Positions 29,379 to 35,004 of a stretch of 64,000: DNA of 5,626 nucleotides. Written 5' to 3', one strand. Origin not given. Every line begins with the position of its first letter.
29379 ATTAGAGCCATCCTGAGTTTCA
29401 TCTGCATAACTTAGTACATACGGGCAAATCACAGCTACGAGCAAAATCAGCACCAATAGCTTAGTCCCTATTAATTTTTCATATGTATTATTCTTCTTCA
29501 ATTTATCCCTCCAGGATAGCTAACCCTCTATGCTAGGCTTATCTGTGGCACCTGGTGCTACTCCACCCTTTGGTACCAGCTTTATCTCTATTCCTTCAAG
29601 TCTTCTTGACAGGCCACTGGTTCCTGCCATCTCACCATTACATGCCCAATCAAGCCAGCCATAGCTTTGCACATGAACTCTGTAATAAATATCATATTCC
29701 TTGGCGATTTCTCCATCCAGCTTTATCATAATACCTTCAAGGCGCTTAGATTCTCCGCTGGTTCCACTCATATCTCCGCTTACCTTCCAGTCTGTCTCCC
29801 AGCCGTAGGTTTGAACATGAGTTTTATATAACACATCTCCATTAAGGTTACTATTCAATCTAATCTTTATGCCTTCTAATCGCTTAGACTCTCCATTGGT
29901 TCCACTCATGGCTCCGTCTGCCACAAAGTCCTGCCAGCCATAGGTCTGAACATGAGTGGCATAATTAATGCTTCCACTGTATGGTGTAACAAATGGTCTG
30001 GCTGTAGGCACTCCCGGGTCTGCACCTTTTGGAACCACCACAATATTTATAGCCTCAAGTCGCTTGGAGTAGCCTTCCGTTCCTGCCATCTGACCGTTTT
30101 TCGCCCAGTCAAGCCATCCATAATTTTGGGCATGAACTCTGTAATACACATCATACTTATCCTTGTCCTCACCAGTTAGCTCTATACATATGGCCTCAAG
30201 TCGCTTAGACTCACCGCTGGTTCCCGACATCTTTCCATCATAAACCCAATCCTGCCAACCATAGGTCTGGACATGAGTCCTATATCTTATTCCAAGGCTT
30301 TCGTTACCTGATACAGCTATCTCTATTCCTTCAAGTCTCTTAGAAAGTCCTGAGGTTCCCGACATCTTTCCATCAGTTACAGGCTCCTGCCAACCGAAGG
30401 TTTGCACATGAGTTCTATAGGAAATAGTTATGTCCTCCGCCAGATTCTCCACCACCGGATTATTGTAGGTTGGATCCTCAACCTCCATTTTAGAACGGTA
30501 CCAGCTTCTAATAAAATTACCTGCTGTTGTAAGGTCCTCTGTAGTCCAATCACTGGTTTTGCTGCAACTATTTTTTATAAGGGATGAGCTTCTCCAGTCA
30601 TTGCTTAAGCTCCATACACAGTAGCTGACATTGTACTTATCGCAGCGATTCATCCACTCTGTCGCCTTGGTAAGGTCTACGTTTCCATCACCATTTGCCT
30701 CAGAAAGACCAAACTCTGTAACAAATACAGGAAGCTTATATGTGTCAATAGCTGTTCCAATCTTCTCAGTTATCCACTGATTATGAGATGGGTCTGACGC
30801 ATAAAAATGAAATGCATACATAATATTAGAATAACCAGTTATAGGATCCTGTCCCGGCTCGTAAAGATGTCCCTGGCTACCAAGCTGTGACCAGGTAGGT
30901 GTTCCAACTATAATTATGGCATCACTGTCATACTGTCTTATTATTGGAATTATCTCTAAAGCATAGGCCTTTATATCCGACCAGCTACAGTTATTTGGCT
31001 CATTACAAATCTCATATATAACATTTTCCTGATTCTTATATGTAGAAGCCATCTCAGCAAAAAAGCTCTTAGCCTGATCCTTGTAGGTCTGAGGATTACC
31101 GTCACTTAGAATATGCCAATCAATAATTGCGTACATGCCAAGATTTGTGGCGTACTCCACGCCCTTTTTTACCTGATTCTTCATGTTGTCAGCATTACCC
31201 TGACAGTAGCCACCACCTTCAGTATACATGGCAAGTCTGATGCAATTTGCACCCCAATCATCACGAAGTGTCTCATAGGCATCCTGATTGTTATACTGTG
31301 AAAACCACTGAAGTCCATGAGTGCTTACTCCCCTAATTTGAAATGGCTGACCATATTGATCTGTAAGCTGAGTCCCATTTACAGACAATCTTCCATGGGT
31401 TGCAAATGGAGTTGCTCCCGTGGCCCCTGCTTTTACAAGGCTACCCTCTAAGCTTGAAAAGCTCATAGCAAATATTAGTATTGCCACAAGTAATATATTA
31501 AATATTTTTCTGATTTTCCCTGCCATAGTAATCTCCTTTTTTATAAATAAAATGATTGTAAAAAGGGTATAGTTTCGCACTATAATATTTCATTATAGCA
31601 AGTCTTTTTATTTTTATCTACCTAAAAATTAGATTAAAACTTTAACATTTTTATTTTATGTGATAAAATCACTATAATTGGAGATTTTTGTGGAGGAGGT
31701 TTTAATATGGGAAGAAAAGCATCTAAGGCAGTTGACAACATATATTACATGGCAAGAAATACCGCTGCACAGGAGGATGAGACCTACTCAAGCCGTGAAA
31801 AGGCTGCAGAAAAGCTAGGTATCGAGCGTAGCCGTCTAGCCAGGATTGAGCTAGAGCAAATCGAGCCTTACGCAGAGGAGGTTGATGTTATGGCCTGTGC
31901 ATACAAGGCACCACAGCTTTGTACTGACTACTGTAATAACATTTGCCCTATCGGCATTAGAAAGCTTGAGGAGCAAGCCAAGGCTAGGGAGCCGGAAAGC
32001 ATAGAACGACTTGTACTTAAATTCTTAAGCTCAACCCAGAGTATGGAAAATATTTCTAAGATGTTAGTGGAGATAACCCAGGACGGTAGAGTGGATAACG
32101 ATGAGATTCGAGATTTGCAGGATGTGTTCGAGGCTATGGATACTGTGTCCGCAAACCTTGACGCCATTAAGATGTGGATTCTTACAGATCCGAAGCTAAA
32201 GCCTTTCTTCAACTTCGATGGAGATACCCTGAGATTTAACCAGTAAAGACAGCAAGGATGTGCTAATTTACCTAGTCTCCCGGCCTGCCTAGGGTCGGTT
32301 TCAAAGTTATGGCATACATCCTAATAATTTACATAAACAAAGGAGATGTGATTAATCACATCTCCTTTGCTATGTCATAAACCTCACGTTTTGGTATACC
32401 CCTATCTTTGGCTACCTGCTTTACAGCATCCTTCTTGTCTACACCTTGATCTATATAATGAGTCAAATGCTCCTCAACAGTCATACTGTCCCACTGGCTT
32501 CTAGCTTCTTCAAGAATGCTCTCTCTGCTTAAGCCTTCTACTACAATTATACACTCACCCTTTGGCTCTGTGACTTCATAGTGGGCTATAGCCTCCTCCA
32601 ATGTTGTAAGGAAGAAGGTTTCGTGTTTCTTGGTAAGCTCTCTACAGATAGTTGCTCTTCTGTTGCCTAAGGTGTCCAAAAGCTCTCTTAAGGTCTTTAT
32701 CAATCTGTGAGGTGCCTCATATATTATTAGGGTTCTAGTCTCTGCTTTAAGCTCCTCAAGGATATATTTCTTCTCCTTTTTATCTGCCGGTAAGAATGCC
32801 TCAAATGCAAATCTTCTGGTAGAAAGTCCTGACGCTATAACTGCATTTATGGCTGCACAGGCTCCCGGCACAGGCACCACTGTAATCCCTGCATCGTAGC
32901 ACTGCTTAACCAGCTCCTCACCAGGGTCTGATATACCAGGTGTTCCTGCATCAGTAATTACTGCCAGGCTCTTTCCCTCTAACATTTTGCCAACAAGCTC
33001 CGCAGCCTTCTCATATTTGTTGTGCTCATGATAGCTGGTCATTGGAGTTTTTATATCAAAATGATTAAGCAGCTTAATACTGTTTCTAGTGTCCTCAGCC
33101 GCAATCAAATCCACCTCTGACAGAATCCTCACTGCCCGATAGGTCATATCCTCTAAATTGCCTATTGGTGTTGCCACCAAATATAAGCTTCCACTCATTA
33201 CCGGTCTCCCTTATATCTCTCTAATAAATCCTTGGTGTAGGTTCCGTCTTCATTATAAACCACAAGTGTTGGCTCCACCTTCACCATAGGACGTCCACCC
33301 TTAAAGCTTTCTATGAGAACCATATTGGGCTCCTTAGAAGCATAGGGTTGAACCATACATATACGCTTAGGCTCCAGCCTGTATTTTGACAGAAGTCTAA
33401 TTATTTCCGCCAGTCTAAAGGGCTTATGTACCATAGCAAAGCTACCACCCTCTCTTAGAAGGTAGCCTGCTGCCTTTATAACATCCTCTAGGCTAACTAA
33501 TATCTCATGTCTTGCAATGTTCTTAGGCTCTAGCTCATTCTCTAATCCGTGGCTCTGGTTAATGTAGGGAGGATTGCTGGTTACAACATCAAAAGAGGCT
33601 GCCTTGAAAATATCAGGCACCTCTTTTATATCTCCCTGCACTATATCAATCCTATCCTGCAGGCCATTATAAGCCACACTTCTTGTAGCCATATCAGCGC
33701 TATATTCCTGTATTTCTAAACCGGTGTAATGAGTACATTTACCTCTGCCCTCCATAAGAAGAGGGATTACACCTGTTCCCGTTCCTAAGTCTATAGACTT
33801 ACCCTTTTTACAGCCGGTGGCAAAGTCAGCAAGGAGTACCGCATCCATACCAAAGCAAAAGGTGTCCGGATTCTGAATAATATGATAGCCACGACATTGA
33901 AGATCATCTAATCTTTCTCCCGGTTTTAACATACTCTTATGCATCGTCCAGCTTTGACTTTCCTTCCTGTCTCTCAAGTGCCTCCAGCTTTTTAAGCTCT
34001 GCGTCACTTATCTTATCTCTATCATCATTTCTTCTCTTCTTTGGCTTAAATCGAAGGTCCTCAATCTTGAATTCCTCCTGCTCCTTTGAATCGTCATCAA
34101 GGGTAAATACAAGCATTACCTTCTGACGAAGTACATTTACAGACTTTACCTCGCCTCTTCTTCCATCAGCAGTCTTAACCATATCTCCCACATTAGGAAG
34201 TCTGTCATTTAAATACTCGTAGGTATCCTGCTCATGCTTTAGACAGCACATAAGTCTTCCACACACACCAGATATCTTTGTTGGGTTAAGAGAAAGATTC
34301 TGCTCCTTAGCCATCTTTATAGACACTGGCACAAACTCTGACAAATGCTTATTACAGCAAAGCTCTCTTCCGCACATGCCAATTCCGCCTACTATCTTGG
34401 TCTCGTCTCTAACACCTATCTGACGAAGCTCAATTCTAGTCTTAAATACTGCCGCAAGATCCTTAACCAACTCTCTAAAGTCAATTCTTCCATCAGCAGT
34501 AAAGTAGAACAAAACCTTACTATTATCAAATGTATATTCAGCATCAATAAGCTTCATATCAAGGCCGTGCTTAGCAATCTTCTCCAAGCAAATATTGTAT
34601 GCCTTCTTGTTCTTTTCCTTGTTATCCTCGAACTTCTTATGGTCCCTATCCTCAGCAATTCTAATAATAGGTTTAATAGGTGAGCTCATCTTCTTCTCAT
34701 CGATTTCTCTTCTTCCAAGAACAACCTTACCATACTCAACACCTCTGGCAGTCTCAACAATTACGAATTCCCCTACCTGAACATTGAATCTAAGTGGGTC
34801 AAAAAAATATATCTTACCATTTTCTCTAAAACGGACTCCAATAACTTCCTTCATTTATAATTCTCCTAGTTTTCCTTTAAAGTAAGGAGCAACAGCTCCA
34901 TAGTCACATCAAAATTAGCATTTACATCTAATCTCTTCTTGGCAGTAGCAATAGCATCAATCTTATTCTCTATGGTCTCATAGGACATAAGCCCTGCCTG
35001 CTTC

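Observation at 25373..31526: Three tandem secreted enzymes sharing a six-ChW C-terminal module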

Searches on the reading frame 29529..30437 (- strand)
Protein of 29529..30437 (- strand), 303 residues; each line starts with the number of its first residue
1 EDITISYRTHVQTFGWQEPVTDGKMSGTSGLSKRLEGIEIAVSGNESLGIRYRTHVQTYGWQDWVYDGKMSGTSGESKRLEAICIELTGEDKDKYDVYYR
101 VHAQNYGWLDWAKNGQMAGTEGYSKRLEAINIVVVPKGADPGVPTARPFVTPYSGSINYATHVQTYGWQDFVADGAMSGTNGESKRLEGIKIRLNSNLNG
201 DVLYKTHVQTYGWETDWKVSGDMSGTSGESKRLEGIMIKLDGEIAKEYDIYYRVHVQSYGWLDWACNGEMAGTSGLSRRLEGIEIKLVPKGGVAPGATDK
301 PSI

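Call 102: search_dna_similar(query=window:29529-30437:-, collection=phages, mode=protein, max_rows=25, max_evalue=1e-8)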
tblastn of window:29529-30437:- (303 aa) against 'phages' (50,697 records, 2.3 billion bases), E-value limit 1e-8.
Records with a match: 2; places in all: 6; records where one place covers at least 80% of the query: 2.
Best place of each record, by identity: <60% 2.
By first word of the organism name: Bacteriophage 2.
By host as written in the record: - 2.
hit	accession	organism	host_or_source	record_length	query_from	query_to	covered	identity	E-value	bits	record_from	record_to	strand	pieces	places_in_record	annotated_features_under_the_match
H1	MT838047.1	Bacteriophage sp.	human fecal samples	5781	1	300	99%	46.1%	9e-87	288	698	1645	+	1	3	record has no annotation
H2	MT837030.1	Bacteriophage sp.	human fecal samples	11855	37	291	84%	52.5%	6e-81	272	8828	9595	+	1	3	record has no annotation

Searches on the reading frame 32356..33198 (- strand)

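Call 10: search_protein_families(library=pfam, proteins=[window:32356-33198:-], max_evalue=0.001)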
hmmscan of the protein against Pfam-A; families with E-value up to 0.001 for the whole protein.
window:32356-33198:- (280 aa): 2 families
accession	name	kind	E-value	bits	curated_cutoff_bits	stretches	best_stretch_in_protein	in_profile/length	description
PF00590.25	TP_methylase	-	1e-33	117.5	27.8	1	5-203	2-211/212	Tetrapyrrole (Corrin/Porphyrin) Methylases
PF23016.2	RsmI_C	-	0.00054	20.2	27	0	256-277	21-42/46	RsmI C-terminal HTH domain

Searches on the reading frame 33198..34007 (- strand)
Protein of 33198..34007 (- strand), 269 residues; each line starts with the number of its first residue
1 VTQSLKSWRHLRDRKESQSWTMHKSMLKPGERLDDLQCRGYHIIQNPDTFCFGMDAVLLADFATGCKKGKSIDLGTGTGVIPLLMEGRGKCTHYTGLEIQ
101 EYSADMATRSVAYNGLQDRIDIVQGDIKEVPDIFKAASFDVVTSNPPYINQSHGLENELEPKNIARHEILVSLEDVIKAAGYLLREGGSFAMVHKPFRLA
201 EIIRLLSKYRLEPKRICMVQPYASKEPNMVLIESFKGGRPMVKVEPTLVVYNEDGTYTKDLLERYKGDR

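Call 10: search_protein_families(library=pfam, proteins=[window:33198-34007:-], max_evalue=0.001)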
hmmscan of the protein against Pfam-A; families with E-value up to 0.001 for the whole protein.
window:33198-34007:- (269 aa): 7 families
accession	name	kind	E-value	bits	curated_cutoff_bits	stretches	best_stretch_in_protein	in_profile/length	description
PF05175.20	MTS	-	8.6e-12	45.5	23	1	57-196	22-142/170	Methyltransferase small domain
PF13649.12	Methyltransf_25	-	9.4e-09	36.3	27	1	73-145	3-71/97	Methyltransferase domain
PF08241.18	Methyltransf_11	-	2.3e-08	35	21.2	1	73-145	2-67/95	Methyltransferase domain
PF13847.12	Methyltransf_31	-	2.9e-08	34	27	1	69-160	5-82/145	Methyltransferase domain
PF05971.18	Methyltransf_10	-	0.00013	21.9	23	1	66-166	101-207/299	RNA methyltransferase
PF07669.17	Eco57I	-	0.00022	21.8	25.3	1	128-156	63-92/171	Eco57I restriction-modification methylase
PF08242.18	Methyltransf_12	-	0.00074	20.6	30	0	73-145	2-72/98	Methyltransferase domain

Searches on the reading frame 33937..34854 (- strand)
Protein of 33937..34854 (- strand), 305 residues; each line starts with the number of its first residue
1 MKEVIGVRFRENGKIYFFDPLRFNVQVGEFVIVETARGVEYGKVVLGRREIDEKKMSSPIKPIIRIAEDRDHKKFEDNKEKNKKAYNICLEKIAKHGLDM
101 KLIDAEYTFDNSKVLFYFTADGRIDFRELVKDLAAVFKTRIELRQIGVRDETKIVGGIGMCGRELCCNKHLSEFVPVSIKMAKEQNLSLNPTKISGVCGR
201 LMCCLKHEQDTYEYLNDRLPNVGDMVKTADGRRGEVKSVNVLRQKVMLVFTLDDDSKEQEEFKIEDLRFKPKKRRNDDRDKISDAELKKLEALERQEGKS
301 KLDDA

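Call 11: search_protein_families(library=pfam, proteins=[window:33937-34854:-], max_evalue=0.001)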
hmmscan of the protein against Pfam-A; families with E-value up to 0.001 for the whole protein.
window:33937-34854:- (305 aa): 1 family
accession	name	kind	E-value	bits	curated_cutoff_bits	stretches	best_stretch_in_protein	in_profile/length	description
PF04468.17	PSP1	-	1.1e-37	128.6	27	1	61-146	1-86/86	PSP1 C-terminal conserved region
